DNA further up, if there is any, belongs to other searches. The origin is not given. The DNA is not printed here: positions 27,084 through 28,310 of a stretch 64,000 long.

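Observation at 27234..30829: Divergent NadA-family Fe-S enzyme with a CapK-like ligase, CitE-like lyase and MaoC hydratase at the head of a glycan operon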

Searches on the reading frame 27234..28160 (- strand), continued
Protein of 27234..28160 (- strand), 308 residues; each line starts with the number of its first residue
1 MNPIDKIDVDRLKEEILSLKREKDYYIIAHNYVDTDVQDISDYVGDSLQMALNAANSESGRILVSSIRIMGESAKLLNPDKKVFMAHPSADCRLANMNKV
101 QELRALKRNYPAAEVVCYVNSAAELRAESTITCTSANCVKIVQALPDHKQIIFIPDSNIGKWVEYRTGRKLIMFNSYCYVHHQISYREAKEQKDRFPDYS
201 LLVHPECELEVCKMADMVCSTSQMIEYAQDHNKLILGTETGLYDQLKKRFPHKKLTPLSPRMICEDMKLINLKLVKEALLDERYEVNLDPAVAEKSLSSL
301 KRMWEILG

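Call 13: find_encoding_contigs(protein=P0014, flank=10000, max_places=2)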
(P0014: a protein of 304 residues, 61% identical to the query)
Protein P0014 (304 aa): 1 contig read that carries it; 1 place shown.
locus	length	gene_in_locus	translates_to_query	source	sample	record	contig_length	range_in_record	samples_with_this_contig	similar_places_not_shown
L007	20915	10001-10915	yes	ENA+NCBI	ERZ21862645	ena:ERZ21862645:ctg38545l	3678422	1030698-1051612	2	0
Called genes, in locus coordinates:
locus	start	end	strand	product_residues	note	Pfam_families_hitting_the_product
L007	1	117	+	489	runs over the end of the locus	PF02789:Peptidase_M17_N, PF00883:Peptidase_M17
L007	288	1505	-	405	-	PF13620:CarboxypepD_reg (weak), PF13860:FlgD_ig, PF18962:Por_Secre_tail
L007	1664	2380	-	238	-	PF28492:Beta_helix_4 (weak)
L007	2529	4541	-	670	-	PF18962:Por_Secre_tail (weak), PF13860:FlgD_ig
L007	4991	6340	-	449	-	PF13660:DUF4147, PF05161:MOFRL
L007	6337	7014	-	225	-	PF00515:TPR_1 (faint), PF07719:TPR_2 (faint), PF12895:ANAPC3 (faint), PF13424:TPR_12 (faint), PF13428:TPR_14 (faint), PF13432:TPR_16 (faint), PF13181:TPR_8 (faint), PF14559:TPR_19 (faint), +2 more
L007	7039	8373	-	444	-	PF02447:GntP_permease, PF03600:CitMHS, PF03553:Na_H_antiporter (weak)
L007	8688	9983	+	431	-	PF27533:CapK_C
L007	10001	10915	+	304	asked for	PF02445:NadA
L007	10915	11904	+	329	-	PF03706:LPG_synthase_TM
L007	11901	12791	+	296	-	PF00535:Glycos_transf_2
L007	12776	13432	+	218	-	PF25087:GMPPB_C (weak), PF25084:LbH_EIF2B (weak), PF00132:Hexapep (weak)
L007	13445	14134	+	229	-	PF08889:WbqC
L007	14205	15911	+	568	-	PF19510:DUF6044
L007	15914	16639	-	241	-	PF00005:ABC_tran, PF13304:AAA_21 (weak)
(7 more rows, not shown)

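Call 16: find_encoding_contigs(protein=P0025, flank=10000, max_places=1)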
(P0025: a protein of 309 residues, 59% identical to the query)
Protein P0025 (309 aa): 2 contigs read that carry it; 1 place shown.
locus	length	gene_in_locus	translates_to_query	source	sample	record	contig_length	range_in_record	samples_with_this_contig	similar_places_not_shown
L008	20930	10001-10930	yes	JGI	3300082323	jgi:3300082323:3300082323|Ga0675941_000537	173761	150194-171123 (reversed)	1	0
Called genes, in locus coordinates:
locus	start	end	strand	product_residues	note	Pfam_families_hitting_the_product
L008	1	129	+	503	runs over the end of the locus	PF00158:Sigma54_activat, PF14532:Sigma54_activ_2, PF00004:AAA (faint), PF07728:AAA_5 (weak), PF25601:AAA_lid_14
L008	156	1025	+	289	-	PF13527:Acetyltransf_9, PF13673:Acetyltransf_10 (weak), PF17013:Acetyltransf_15, PF00583:Acetyltransf_1, PF13508:Acetyltransf_7 (weak)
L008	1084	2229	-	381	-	PF05222:AlaDh_PNT_N (weak), PF01262:AlaDh_PNT_C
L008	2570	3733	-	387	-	-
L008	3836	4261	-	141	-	PF12663:DUF3788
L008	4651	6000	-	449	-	PF13084:DUF3943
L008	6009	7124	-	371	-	-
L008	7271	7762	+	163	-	PF19315:MC_hydratase, PF01575:MaoC_dehydratas, PF13452:FAS1_DH_region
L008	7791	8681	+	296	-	PF03328:HpcH_HpaI, PF15617:C-C_Bond_Lyase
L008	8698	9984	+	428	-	PF27533:CapK_C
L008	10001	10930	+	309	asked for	PF02445:NadA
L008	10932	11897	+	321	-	PF03706:LPG_synthase_TM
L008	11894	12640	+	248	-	PF00535:Glycos_transf_2, PF10111:Glyco_tranf_2_2 (weak), PF13641:Glyco_tranf_2_3 (weak)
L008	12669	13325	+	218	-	PF25087:GMPPB_C (faint), PF00132:Hexapep (faint), PF25084:LbH_EIF2B (weak)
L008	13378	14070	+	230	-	PF08889:WbqC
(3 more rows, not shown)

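Call 17: find_encoding_contigs(protein=P0079, flank=10000, max_places=1)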
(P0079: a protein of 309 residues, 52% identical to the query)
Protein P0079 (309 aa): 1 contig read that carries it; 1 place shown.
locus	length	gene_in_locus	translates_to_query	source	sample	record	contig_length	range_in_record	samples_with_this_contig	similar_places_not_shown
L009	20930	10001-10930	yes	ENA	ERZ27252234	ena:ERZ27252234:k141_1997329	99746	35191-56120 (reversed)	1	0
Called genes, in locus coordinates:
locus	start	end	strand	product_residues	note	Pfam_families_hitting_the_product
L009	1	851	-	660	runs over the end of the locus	PF13174:TPR_6 (faint), PF07719:TPR_2 (faint), PF13432:TPR_16 (faint)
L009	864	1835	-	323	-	-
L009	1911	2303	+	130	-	PF08378:NERD (weak), PF02021:UPF0102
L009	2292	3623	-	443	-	PF20094:GWxTD_dom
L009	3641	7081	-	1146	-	PF02811:PHP, PF07733:DNA_pol3_alpha, PF17657:DNA_pol3_finger, PF14579:HHH_6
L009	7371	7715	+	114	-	PF01575:MaoC_dehydratas, PF19315:MC_hydratase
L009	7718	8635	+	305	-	PF03328:HpcH_HpaI, PF15617:C-C_Bond_Lyase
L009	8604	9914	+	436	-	PF27533:CapK_C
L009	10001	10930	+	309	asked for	PF02445:NadA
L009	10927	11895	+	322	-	PF03706:LPG_synthase_TM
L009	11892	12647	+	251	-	PF00535:Glycos_transf_2, PF10111:Glyco_tranf_2_2 (weak)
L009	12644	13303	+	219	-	PF25087:GMPPB_C (faint), PF25084:LbH_EIF2B, PF00132:Hexapep (weak)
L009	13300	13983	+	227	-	PF08889:WbqC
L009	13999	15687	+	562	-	PF19510:DUF6044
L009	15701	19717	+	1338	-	PF02415:Chlam_PMP (faint), PF13229:Beta_helix, PF07602:DUF1565, PF13229:Beta_helix, PF18962:Por_Secre_tail (weak), PF13860:FlgD_ig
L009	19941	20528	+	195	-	PF00440:TetR_N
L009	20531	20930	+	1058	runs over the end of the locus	PF12674:Zn_ribbon_2 (weak), PF13941:MutL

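Call 18: find_encoding_contigs(protein=P0085, flank=10000, max_places=1)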
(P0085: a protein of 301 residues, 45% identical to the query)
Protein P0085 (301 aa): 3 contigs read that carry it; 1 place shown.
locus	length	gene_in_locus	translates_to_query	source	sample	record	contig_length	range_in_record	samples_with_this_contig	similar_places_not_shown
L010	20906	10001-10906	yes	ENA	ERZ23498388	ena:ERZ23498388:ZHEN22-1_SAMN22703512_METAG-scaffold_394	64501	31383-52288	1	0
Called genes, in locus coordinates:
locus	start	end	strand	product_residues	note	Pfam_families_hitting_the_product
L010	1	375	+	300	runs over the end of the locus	PF01551:Peptidase_M23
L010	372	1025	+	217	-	PF04263:TPK_catalytic, PF04265:TPK_B1_binding (weak)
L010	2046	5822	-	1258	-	-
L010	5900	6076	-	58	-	-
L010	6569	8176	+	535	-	PF06739:SBBP (weak)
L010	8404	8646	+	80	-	PF02609:Exonuc_VII_S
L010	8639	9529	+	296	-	PF00348:polyprenyl_synt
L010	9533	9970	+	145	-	PF22769:DCD, PF00692:dUTPase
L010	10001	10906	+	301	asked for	PF02445:NadA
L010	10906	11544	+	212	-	PF05175:MTS, PF13847:Methyltransf_31, PF08241:Methyltransf_11 (weak), PF13649:Methyltransf_25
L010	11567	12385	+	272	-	-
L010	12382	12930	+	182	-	PF01066:CDP-OH_P_transf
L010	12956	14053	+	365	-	PF16125:DUF4837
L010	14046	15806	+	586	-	PF25062:ARM_TT21_N (faint), PF00515:TPR_1 (faint), PF07719:TPR_2 (faint), PF13176:TPR_7 (faint), PF13181:TPR_8 (faint), PF13428:TPR_14 (faint), PF13431:TPR_17 (faint), PF12895:ANAPC3, +2 more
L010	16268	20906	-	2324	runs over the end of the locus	PF07705:CARDB (faint), PF15780:ASH (faint), PF22544:HYDIN_VesB_CFA65-like_Ig (faint), PF18962:Por_Secre_tail (faint), PF13620:CarboxypepD_reg, PF13715:CarbopepD_reg_2, PF13620:CarboxypepD_reg, PF13860:FlgD_ig, +2 more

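Call 63: search_protein_representatives(protein=window:27234-28160:-)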
Query: 308 residues. Proteins with E-value up to 0.001 (for the whole library): 4608; up to 1e-10: 2029; up to 1e-30: 366. The best 150 are listed.
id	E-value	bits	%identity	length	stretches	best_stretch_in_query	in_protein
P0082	1.0e-90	320.8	47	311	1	5-308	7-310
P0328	1.3e-73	264.7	43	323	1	13-306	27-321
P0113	2.0e-70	254.2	55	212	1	101-307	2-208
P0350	1.8e-69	251.0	43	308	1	11-306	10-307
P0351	1.9e-67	244.5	40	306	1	12-304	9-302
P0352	2.1e-65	237.8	41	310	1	12-306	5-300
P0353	3.0e-65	237.2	41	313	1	12-306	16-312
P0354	5.6e-65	236.3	40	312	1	11-306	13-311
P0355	2.5e-64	234.2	40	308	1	19-303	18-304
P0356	3.2e-64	233.8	39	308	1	6-299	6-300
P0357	1.4e-62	228.5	42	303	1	11-306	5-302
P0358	1.8e-62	228.1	40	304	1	7-306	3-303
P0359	2.5e-62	227.6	41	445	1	7-305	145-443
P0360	2.9e-62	227.4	39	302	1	12-306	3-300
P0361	5.5e-62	226.5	37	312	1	7-306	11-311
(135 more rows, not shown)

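Call 84: search_protein_families(library=pfam, proteins=[L005:11000-12646:+, L005:9126-9893:-, L005:8090-9166:-, L005:9953-10963:+], max_evalue=0.001)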
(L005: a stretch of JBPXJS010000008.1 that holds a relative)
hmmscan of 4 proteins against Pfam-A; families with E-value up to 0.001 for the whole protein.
L005:11000-12646:+ (548 aa): 3 families
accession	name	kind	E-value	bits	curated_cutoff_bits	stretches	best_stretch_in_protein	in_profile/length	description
PF00890.30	FAD_binding_2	-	2.4e-68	231.7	20.4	1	49-412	2-414/414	FAD binding domain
PF02910.25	Succ_DH_flav_C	-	6.9e-09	36.2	20.8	1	458-529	4-85/130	Fumarate reductase flavoprotein C-term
PF07992.20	Pyr_redox_2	-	5.9e-05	23.1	26.1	0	373-402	250-278/291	Pyridine nucleotide-disulphide oxidoreductase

L005:9126-9893:- (255 aa): 1 family
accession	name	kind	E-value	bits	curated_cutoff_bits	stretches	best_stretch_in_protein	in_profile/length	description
PF20243.3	MbnP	-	8.9e-30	104.4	27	1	43-225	1-181/189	MbnP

L005:8090-9166:- (358 aa): 1 family
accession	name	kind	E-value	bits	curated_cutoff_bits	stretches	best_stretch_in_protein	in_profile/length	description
PF03150.19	CCP_MauG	-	1.6e-30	107.2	25.6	1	70-216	2-146/149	Di-haem cytochrome c peroxidase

L005:9953-10963:+ (336 aa): 1 family
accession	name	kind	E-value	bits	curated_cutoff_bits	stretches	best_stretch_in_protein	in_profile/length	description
PF02445.21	NadA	-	2.9e-88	296.3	27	1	28-334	2-295/295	Quinolinate synthetase A protein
